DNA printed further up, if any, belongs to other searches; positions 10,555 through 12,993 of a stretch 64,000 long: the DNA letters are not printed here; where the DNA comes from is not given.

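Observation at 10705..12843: Tri-domain lipoprotein fusing a serine esterase, an MBL-fold metallo-hydrolase and a cadherin-like domain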

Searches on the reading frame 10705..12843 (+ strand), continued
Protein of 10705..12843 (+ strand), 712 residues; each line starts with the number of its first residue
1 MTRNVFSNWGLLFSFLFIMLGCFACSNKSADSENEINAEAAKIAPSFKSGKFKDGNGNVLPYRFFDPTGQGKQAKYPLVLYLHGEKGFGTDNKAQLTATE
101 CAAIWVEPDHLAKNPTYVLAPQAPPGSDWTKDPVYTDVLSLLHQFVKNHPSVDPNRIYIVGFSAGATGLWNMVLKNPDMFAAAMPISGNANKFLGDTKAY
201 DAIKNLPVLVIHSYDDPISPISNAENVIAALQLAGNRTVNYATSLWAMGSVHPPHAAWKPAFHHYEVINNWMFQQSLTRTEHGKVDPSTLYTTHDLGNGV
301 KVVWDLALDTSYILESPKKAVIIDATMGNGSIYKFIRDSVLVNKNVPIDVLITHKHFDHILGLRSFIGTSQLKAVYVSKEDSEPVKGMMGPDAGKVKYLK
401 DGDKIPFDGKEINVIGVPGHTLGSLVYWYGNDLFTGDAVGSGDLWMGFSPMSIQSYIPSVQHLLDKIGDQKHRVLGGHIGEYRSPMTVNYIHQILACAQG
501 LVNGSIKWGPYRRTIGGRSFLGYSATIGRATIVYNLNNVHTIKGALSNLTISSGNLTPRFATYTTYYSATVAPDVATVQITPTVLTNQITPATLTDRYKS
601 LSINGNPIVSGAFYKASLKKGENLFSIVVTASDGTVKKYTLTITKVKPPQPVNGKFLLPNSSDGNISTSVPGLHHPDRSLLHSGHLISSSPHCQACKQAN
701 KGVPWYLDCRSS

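Call 6: find_homologous_proteins(query=window:10705-12843:+)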
Query window:10705-12843:+ (712 aa): 145 proteins with E <= 0.001 among 8000 candidates; the best 120 are listed.
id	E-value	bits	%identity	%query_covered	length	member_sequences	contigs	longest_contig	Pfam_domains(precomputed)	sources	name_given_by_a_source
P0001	0.0e+0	1404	93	91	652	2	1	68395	PF12733.14,PF00326.28,PF02230.23,PF00753.34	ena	-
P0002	0.0e+0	1314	87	91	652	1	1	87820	PF12733.14,PF00756.27,PF00326.28,PF02230.23,PF00753.34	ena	-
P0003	0.0e+0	1206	80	91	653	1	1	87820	PF12733.14,PF00756.27,PF00326.28,PF02230.23,PF00753.34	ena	-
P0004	6.8e-290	982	66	89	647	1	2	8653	PF12733.14,PF00756.27,PF00326.28,PF02230.23,PF00753.34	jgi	jgi:glyoxylase-like metal-dependent hydrolase (beta-lactamase superfamily II)/poly(3-hydroxybutyrate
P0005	3.7e-281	953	66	88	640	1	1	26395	PF12733.14,PF00326.28,PF02230.23,PF00753.34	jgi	jgi:glyoxylase-like metal-dependent hydrolase (beta-lactamase superfamily II)/poly(3-hydroxybutyrate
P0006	1.0e-273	928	62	91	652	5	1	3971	PF12733.14,PF00756.27,PF00326.28,PF02230.23,PF00753.34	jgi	jgi:glyoxylase-like metal-dependent hydrolase (beta-lactamase superfamily II)/poly(3-hydroxybutyrate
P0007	4.6e-273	926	62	91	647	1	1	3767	PF12733.14,PF00756.27,PF00326.28,PF02230.23,PF00753.34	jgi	jgi:glyoxylase-like metal-dependent hydrolase (beta-lactamase superfamily II)/pimeloyl-ACP methyl es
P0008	5.6e-271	919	61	91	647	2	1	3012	PF12733.14,PF00756.27,PF00326.28,PF02230.23,PF00753.34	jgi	-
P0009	6.6e-271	919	63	89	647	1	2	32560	PF12733.14,PF02230.23,PF00753.34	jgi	jgi:glyoxylase-like metal-dependent hydrolase (beta-lactamase superfamily II)/poly(3-hydroxybutyrate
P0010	1.1e-268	912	61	91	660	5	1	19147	PF12733.14,PF00326.28,PF00753.34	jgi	jgi:glyoxylase-like metal-dependent hydrolase (beta-lactamase superfamily II)/predicted esterase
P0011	4.4e-268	910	62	89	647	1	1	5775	PF12733.14,PF00756.27,PF00326.28,PF02230.23,PF00753.34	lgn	-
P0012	1.0e-267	908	63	88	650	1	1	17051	PF12733.14,PF00756.27,PF00326.28,PF19583.6,PF02230.23,PF00753.34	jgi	jgi:glyoxylase-like metal-dependent hydrolase (beta-lactamase superfamily II)/poly(3-hydroxybutyrate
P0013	3.9e-267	906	62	91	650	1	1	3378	PF12733.14,PF00756.27,PF00326.28,PF02230.23,PF00753.34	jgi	jgi:glyoxylase-like metal-dependent hydrolase (beta-lactamase superfamily II)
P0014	6.4e-267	906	61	91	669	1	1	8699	PF12733.14,PF00326.28,PF02230.23,PF00753.34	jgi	jgi:glyoxylase-like metal-dependent hydrolase (beta-lactamase superfamily II)/predicted esterase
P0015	7.4e-267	906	61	88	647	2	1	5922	PF12733.14,PF00756.27,PF00326.28,PF00753.34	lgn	-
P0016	1.8e-266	904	62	89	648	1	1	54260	PF12733.14,PF00756.27,PF00326.28,PF02230.23,PF00753.34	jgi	jgi:glyoxylase-like metal-dependent hydrolase (beta-lactamase superfamily II)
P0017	6.6e-265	899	60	91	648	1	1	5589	PF12733.14,PF00756.27,PF00326.28,PF02230.23,PF00753.34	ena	-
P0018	2.3e-261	887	59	90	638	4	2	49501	PF12733.14,PF00756.27,PF00326.28,PF00561.27,PF02230.23,PF00753.34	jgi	-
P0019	2.3e-261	887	59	91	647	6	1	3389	PF12733.14,PF00756.27,PF00326.28,PF02230.23,PF00753.34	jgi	jgi:glyoxylase-like metal-dependent hydrolase (beta-lactamase superfamily II)/poly(3-hydroxybutyrate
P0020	1.3e-256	872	60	90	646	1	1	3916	PF12733.14,PF00756.27,PF00326.28,PF02230.23,PF00753.34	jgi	jgi:glyoxylase-like metal-dependent hydrolase (beta-lactamase superfamily II)/predicted esterase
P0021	5.2e-256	870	59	89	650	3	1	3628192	PF12733.14,PF00756.27,PF00326.28,PF02230.23,PF00753.34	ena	-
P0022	7.1e-255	866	60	87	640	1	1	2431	PF12733.14,PF00326.28,PF00753.34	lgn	-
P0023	2.2e-254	864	58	89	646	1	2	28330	PF12733.14,PF00756.27,PF00326.28,PF02230.23,PF00753.34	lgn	-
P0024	9.1e-253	859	60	88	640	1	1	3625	PF12733.14,PF00756.27,PF00326.28,PF02230.23,PF00753.34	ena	-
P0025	1.4e-252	858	59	89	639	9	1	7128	PF12733.14,PF00756.27,PF00326.28,PF02230.23,PF00753.34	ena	-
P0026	4.1e-251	854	62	81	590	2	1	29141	PF00756.27,PF02230.23,PF00753.34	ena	-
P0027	9.9e-251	852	62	83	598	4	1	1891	PF12733.14,PF00756.27,PF00326.28,PF02230.23,PF00753.34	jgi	jgi:glyoxylase-like metal-dependent hydrolase (beta-lactamase superfamily II)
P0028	1.1e-250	852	59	91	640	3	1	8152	PF12733.14,PF00756.27,PF00326.28,PF02230.23,PF00753.34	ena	-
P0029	1.2e-250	852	60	89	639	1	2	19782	PF12733.14,PF00756.27,PF00326.28,PF02230.23,PF00753.34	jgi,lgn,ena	-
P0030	8.5e-249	846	59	89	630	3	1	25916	PF12733.14,PF00756.27,PF00326.28,PF02230.23,PF00753.34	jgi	-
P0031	3.9e-248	844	60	87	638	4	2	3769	PF12733.14,PF00756.27,PF00326.28,PF02230.23,PF00753.34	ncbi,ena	-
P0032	6.3e-248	843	58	91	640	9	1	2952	PF12733.14,PF00756.27,PF00326.28,PF02230.23,PF00753.34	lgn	-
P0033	9.5e-248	842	58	91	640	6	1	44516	PF12733.14,PF00756.27,PF00326.28,PF02230.23,PF00753.34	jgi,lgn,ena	-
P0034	1.2e-244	832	57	91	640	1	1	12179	PF12733.14,PF00756.27,PF00326.28,PF02230.23,PF00753.34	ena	-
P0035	7.3e-244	830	57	89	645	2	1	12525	PF12733.14,PF00756.27,PF00326.28,PF02230.23,PF00753.34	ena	-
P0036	9.7e-243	826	57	91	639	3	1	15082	PF12733.14,PF00756.27,PF00326.28,PF02230.23,PF00753.34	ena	-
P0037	5.4e-240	817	58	88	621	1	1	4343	PF12733.14,PF00756.27,PF00326.28,PF02230.23,PF00753.34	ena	-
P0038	6.2e-239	813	56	91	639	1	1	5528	PF12733.14,PF00756.27,PF00326.28,PF02230.23,PF00753.34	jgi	jgi:glyoxylase-like metal-dependent hydrolase (beta-lactamase superfamily II)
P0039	9.2e-236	803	54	88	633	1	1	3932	PF12733.14,PF00756.27,PF00326.28,PF00753.34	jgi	-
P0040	3.7e-234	797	55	85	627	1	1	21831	PF12733.14,PF00326.28,PF02230.23,PF00753.34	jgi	jgi:glyoxylase-like metal-dependent hydrolase (beta-lactamase superfamily II)/poly(3-hydroxybutyrate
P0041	1.2e-231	789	53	89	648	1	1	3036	PF12733.14,PF00326.28,PF00753.34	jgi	jgi:glyoxylase-like metal-dependent hydrolase (beta-lactamase superfamily II)/poly(3-hydroxybutyrate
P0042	3.1e-230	784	55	90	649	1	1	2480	PF12733.14,PF00326.28,PF00753.34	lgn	-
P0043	4.8e-230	784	54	84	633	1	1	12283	PF12733.14,PF00326.28,PF00753.34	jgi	jgi:glyoxylase-like metal-dependent hydrolase (beta-lactamase superfamily II)/poly(3-hydroxybutyrate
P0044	9.1e-229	780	54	85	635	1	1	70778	PF12733.14,PF00756.27,PF10503.15,PF02230.23,PF00753.34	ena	-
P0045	4.9e-228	777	54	84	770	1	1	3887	PF12733.14,PF07883.18,PF02311.26,PF00753.34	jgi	jgi:glyoxylase-like metal-dependent hydrolase (beta-lactamase superfamily II)/poly(3-hydroxybutyrate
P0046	1.4e-227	776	55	88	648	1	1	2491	PF12733.14,PF00756.27,PF00326.28,PF02230.23,PF00753.34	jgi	jgi:glyoxylase-like metal-dependent hydrolase (beta-lactamase superfamily II)/predicted esterase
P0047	7.8e-227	773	54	84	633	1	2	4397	PF12733.14,PF00756.27,PF00326.28,PF00753.34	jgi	jgi:glyoxylase-like metal-dependent hydrolase (beta-lactamase superfamily II)/poly(3-hydroxybutyrate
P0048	2.5e-226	772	54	84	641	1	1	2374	PF12733.14,PF00756.27,PF00326.28,PF02230.23,PF00753.34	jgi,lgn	jgi:glyoxylase-like metal-dependent hydrolase (beta-lactamase superfamily II)/poly(3-hydroxybutyrate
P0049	5.0e-226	771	54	85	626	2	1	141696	PF12733.14,PF12706.14,PF00326.28,PF00753.34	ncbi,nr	ncbi:MAG TPA: MBL fold metallo-hydrolase [Vicinamibacteria bacterium]|nr:MBL fold metallo-hydrolase 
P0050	1.6e-225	769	55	85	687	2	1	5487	PF12733.14,PF00756.27,PF00326.28,PF00753.34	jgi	jgi:glyoxylase-like metal-dependent hydrolase (beta-lactamase superfamily II)/poly(3-hydroxybutyrate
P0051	4.0e-225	768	52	89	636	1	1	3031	PF12733.14,PF00756.27,PF00326.28,PF10503.15,PF02230.23,PF00753.34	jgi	jgi:glyoxylase-like metal-dependent hydrolase (beta-lactamase superfamily II)/poly(3-hydroxybutyrate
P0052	5.5e-225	767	55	85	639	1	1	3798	PF12733.14,PF00753.34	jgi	jgi:glyoxylase-like metal-dependent hydrolase (beta-lactamase superfamily II)/poly(3-hydroxybutyrate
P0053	8.9e-225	766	54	84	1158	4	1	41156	PF12733.14,PF00756.27,PF00326.28,PF12146.16,PF00753.34,PF07519.18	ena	-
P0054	1.1e-223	763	52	88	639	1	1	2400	PF12733.14,PF00326.28,PF00753.34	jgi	jgi:glyoxylase-like metal-dependent hydrolase (beta-lactamase superfamily II)/poly(3-hydroxybutyrate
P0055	1.7e-221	756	58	76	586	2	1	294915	PF00756.27,PF00326.28,PF10503.15,PF02230.23,PF00753.34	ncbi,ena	-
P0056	5.2e-221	754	53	85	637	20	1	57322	PF12733.14,PF00326.28,PF00753.34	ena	-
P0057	7.8e-221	753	53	84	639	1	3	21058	PF12733.14,PF12706.14,PF00326.28,PF00753.34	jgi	jgi:glyoxylase-like metal-dependent hydrolase (beta-lactamase superfamily II)/predicted esterase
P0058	5.4e-220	751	52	85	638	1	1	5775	PF12733.14,PF12706.14,PF00326.28,PF00753.34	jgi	jgi:glyoxylase-like metal-dependent hydrolase (beta-lactamase superfamily II)/poly(3-hydroxybutyrate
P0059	5.5e-220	751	53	85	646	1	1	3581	PF12733.14,PF00756.27,PF00326.28,PF01738.25,PF10503.15,PF02230.23,PF00753.34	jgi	jgi:glyoxylase-like metal-dependent hydrolase (beta-lactamase superfamily II)/poly(3-hydroxybutyrate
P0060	7.5e-219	747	52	85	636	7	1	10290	PF12733.14,PF12706.14,PF00756.27,PF00326.28,PF10503.15,PF00753.34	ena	-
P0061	1.0e-218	746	53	84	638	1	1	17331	PF12733.14,PF00326.28,PF00753.34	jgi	jgi:glyoxylase-like metal-dependent hydrolase (beta-lactamase superfamily II)/predicted esterase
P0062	2.6e-217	742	62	73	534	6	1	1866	PF12733.14,PF00756.27,PF00326.28,PF02230.23,PF00753.34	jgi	jgi:glyoxylase-like metal-dependent hydrolase (beta-lactamase superfamily II)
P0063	5.9e-216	737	52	84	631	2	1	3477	PF12733.14,PF12706.14,PF00756.27,PF00326.28,PF00753.34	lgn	-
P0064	2.8e-215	735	47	90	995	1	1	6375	PF12733.14,PF00756.27,PF00326.28,PF19583.6,PF00753.34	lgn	-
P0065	1.5e-213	729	52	88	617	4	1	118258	PF12733.14,PF00326.28,PF02230.23,PF00753.34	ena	-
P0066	2.5e-211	722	50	91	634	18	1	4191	PF12733.14,PF02230.23,PF00753.34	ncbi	-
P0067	3.6e-210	718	50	90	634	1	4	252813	PF12733.14,PF00326.28,PF02230.23,PF00753.34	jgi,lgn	jgi:glyoxylase-like metal-dependent hydrolase (beta-lactamase superfamily II)/poly(3-hydroxybutyrate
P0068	2.6e-204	699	50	91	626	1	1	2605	PF12733.14,PF00756.27,PF00326.28,PF12740.15,PF23023.2,PF02230.23,PF00753.34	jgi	jgi:glyoxylase-like metal-dependent hydrolase (beta-lactamase superfamily II)/poly(3-hydroxybutyrate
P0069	5.5e-204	698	51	89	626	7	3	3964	PF12733.14,PF00756.27,PF00326.28,PF02230.23,PF00753.34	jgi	jgi:glyoxylase-like metal-dependent hydrolase (beta-lactamase superfamily II)/poly(3-hydroxybutyrate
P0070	8.7e-204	697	51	89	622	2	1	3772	PF12733.14,PF00326.28,PF02230.23,PF00753.34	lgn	-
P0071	6.6e-203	694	49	91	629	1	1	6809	PF12733.14,PF00326.28,PF02230.23,PF00753.34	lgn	-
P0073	4.0e-202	692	50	89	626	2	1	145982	PF12733.14,PF00756.27,PF00326.28,PF12740.15,PF00561.27,PF02230.23,PF00753.34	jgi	-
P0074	3.8e-200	685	49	91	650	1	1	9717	PF12733.14,PF00326.28,PF02230.23,PF00753.34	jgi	jgi:glyoxylase-like metal-dependent hydrolase (beta-lactamase superfamily II)/poly(3-hydroxybutyrate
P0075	6.2e-200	684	50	87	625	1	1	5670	PF12733.14,PF00756.27,PF00326.28,PF12740.15,PF23023.2,PF00561.27,PF02230.23,PF00753.34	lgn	-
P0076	1.3e-199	683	48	89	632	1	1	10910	PF12733.14,PF00326.28,PF00561.27,PF02230.23,PF00753.34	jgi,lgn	jgi:glyoxylase-like metal-dependent hydrolase (beta-lactamase superfamily II)/poly(3-hydroxybutyrate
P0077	2.9e-199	682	49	88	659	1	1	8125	PF12733.14,PF00326.28,PF02230.23,PF00753.34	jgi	jgi:glyoxylase-like metal-dependent hydrolase (beta-lactamase superfamily II)/predicted esterase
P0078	1.1e-198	680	51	89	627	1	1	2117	PF12733.14,PF00756.27,PF00326.28,PF23023.2,PF02230.23,PF00753.34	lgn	-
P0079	2.9e-198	679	52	86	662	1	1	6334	PF12733.14,PF00326.28,PF02230.23,PF00753.34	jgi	jgi:glyoxylase-like metal-dependent hydrolase (beta-lactamase superfamily II)/poly(3-hydroxybutyrate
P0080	6.2e-198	678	50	87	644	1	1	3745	PF12733.14,PF00756.27,PF00326.28,PF02230.23,PF00753.34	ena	-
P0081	1.6e-197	676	49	89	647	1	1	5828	PF12733.14,PF00756.27,PF00326.28,PF02230.23,PF00753.34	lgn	-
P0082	3.3e-197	675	50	89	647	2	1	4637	PF12733.14,PF00326.28,PF02230.23,PF00753.34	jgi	jgi:predicted peptidase/glyoxylase-like metal-dependent hydrolase (beta-lactamase superfamily II)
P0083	1.5e-196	673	48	90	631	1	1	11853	PF12733.14,PF00753.34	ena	-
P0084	5.3e-196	671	51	87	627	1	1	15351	PF12733.14,PF00326.28,PF01738.25,PF02230.23,PF00753.34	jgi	jgi:glyoxylase-like metal-dependent hydrolase (beta-lactamase superfamily II)/predicted esterase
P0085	9.0e-196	671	50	88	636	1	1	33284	PF12733.14,PF00326.28,PF01738.25,PF02230.23,PF00753.34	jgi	jgi:glyoxylase-like metal-dependent hydrolase (beta-lactamase superfamily II)/predicted esterase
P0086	8.7e-195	667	50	90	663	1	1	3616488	PF12733.14,PF00756.27,PF00326.28,PF02230.23,PF00753.34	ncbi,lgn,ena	-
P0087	7.7e-193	661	48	90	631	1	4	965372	PF12733.14,PF00753.34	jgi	jgi:glyoxylase-like metal-dependent hydrolase (beta-lactamase superfamily II)/poly(3-hydroxybutyrate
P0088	1.2e-192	660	49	86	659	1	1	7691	PF12733.14,PF00756.27,PF00326.28,PF01738.25,PF12146.16,PF02230.23,PF00753.34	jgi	jgi:glyoxylase-like metal-dependent hydrolase (beta-lactamase superfamily II)/predicted esterase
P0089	7.8e-191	654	48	91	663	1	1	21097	PF12733.14,PF00756.27,PF00326.28,PF02230.23,PF00753.34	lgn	-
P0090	1.5e-190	653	47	89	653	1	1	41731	PF12733.14,PF00326.28,PF02230.23,PF00753.34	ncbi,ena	-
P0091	1.8e-189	650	49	85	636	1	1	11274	PF12733.14,PF00756.27,PF00326.28,PF02230.23,PF00753.34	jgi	jgi:glyoxylase-like metal-dependent hydrolase (beta-lactamase superfamily II)/predicted esterase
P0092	1.1e-188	647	48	91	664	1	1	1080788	PF12733.14,PF00326.28,PF01738.25,PF12146.16,PF02230.23,PF00753.34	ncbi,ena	-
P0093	7.3e-188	644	46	88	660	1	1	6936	PF12733.14,PF00756.27,PF00326.28,PF02230.23,PF00753.34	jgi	jgi:glyoxylase-like metal-dependent hydrolase (beta-lactamase superfamily II)/predicted esterase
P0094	1.2e-187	644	50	86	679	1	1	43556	PF12733.14,PF00326.28,PF12146.16,PF02230.23,PF00753.34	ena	-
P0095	1.4e-185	637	48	88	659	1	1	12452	PF12733.14,PF00326.28,PF02230.23,PF00753.34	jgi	jgi:glyoxylase-like metal-dependent hydrolase (beta-lactamase superfamily II)/poly(3-hydroxybutyrate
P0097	2.0e-183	630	47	83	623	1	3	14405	PF12733.14,PF00326.28,PF01738.25,PF12146.16,PF02230.23,PF00753.34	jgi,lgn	jgi:Predicted peptidase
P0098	5.5e-183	628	48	88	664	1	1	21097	PF12733.14,PF00756.27,PF00326.28,PF01738.25,PF12146.16,PF02230.23,PF00753.34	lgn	-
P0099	2.7e-178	613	46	85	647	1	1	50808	PF12733.14,PF00756.27,PF00326.28,PF02230.23,PF00753.34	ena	-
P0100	1.8e-176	607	49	85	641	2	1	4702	PF12733.14,PF00756.27,PF00326.28,PF02230.23,PF00753.34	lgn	-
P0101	4.1e-175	602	46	85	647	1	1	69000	PF12733.14,PF00756.27,PF00326.28,PF02230.23,PF00753.34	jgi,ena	jgi:glyoxylase-like metal-dependent hydrolase (beta-lactamase superfamily II)/predicted esterase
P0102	2.4e-172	593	45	89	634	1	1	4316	PF12733.14,PF00756.27,PF00326.28,PF02230.23,PF00753.34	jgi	jgi:glyoxylase-like metal-dependent hydrolase (beta-lactamase superfamily II)/poly(3-hydroxybutyrate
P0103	1.6e-171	590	45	89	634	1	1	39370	PF12733.14,PF00756.27,PF00326.28,PF19583.6,PF02230.23,PF00753.34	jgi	jgi:glyoxylase-like metal-dependent hydrolase (beta-lactamase superfamily II)/poly(3-hydroxybutyrate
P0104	2.4e-170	586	46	84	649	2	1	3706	PF12733.14,PF00756.27,PF00326.28,PF02230.23,PF00753.34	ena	-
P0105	6.0e-170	585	45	89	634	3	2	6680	PF12733.14,PF00756.27,PF00326.28,PF12146.16,PF02230.23,PF00753.34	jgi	jgi:glyoxylase-like metal-dependent hydrolase (beta-lactamase superfamily II)/predicted esterase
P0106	7.1e-170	585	46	84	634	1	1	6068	PF12733.14,PF00326.28,PF02230.23,PF00753.34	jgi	jgi:glyoxylase-like metal-dependent hydrolase (beta-lactamase superfamily II)/poly(3-hydroxybutyrate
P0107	1.2e-168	581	45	89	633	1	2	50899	PF12733.14,PF00756.27,PF00326.28,PF19583.6,PF02230.23,PF00753.34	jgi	jgi:glyoxylase-like metal-dependent hydrolase (beta-lactamase superfamily II)/poly(3-hydroxybutyrate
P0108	1.5e-168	581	46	85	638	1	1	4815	PF12733.14,PF00756.27,PF00326.28,PF19583.6,PF02230.23,PF00753.34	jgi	jgi:glyoxylase-like metal-dependent hydrolase (beta-lactamase superfamily II)/pimeloyl-ACP methyl es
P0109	1.5e-165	571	60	56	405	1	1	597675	PF00756.27,PF00326.28,PF02230.23,PF00753.34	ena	-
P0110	8.5e-165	568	44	85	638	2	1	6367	PF12733.14,PF00326.28,PF02230.23,PF00753.34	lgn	-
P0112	8.7e-138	479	48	67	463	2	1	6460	PF12733.14,PF00753.34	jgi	jgi:glyoxylase-like metal-dependent hydrolase (beta-lactamase superfamily II)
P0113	4.3e-123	430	45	66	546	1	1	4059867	PF00753.34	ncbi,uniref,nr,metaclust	ncbi:phospholipase/carboxylesterase family protein [Treponema primitia ZAS-2]|uniref:Phospholipase/c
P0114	8.2e-123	429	47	64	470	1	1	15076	PF12733.14,PF00753.34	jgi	jgi:glyoxylase-like metal-dependent hydrolase (beta-lactamase superfamily II)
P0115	4.2e-117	410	41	71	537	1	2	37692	PF00753.34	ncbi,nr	ncbi:hypothetical protein FACS1894172_06100 [Spirochaetia bacterium]|nr:hypothetical protein FACS189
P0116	3.2e-98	348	39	68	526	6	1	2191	PF00326.28,PF10503.15,PF02230.23,PF00753.34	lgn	-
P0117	1.8e-86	309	33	70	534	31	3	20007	PF12706.14,PF02230.23,PF00753.34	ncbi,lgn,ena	-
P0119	1.0e-78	284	31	65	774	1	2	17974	PF00756.27,PF00326.28,PF01738.25,PF00561.27,PF10503.15,PF12146.16,PF02230.23,PF00753.34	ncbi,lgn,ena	-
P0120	1.5e-71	260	32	67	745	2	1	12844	PF18435.8,PF00753.34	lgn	-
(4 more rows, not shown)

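Call 10: search_solved_structures(query=window:10705-12843:+, max_evalue=0.01)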
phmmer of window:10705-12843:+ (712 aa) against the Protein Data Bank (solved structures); distinct sequences matched with E-value up to 0.01: 14.
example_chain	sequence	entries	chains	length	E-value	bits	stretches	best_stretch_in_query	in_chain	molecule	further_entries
3doh_A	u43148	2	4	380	1.4e-39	139.3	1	43-276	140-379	esterase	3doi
3wyd_A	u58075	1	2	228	1.1e-18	70.2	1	56-235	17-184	LC-Est1C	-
6rz0_A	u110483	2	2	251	1.3e-08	36.9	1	338-456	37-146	Hydroxyacylglutathione hydrolase GloB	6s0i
2qed_A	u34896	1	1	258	4.1e-07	31.9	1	339-454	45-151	Hydroxyacylglutathione hydrolase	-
4q82_A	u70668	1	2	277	5.1e-07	31.6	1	73-232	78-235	Phospholipase/Carboxylesterase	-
1xm8_A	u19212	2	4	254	2.6e-06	29.3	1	349-447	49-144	glyoxalase II | Putative hydroxyacylglutathione hydrolase 2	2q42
4ad9_A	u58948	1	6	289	4.1e-06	28.6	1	311-443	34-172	BETA-LACTAMASE-LIKE PROTEIN 2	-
7l0b_A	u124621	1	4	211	4.6e-06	28.5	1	309-448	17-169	Hydroxyacylglutathione hydrolase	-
9rhq_A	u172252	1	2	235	2.8e-05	25.9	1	317-442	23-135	Metallo-beta-lactamase family protein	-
8ewo_A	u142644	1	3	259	0.00039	22.1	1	349-447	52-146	PA1813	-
2xf4_A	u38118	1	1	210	0.00051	21.7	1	336-470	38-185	HYDROXYACYLGLUTATHIONE HYDROLASE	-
1jjf_A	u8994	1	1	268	0.002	19.7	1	52-195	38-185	ENDO-1,4-BETA-XYLANASE Z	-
7ev5_A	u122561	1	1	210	0.0035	18.9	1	311-439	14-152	Lactamase_B domain-containing protein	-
1jt2_A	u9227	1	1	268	0.0053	18.4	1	52-195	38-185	PROTEIN (ENDO-1,4-BETA-XYLANASE Z)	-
